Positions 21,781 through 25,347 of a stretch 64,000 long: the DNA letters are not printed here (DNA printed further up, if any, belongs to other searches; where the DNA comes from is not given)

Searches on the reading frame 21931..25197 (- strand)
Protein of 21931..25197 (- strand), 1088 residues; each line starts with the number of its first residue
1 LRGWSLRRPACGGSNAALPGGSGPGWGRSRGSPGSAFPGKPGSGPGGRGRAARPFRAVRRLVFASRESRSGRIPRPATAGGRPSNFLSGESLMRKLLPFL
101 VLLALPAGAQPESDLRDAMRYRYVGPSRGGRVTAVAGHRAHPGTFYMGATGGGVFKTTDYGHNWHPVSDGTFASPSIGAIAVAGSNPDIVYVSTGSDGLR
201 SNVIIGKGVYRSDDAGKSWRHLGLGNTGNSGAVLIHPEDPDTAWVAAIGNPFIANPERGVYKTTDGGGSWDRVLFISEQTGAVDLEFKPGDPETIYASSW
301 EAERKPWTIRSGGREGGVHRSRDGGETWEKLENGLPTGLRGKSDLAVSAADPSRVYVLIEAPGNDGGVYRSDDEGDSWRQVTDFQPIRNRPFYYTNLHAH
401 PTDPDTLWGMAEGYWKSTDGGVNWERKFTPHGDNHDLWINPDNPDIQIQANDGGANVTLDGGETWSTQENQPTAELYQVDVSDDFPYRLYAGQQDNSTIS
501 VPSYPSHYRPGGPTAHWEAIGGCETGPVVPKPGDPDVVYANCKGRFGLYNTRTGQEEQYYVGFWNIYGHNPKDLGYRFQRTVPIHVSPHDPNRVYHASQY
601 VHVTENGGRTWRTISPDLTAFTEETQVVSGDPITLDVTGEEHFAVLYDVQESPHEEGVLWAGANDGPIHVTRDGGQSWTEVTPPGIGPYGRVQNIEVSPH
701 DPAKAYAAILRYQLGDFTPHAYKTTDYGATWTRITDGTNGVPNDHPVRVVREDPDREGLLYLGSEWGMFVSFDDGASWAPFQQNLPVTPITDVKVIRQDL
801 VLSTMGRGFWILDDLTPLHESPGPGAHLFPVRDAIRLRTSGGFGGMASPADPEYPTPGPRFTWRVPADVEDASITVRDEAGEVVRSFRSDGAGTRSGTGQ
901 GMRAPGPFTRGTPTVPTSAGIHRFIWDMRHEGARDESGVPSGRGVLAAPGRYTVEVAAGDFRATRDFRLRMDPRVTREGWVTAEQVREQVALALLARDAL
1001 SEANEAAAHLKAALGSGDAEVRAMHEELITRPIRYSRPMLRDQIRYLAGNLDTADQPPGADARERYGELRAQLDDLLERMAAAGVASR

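Call 22: search_protein_families(library=pfam, proteins=[window:21931-25197:-], max_evalue=0.001)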
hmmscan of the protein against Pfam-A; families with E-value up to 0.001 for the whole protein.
window:21931-25197:- (1088 aa): 3 families
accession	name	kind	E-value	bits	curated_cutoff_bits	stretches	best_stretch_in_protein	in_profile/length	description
PF15902.12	Sortilin-Vps10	-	3e-30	105.9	33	2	318-410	3-86/446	Sortilin, neurotensin receptor 3,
PF02012.26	BNR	-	1.8e-14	51.7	27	0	320-330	2-12/12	BNR/Asp-box repeat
PF13088.12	BNR_2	-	1.6e-11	44.6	31.4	0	597-735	80-202/277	BNR repeat-like domain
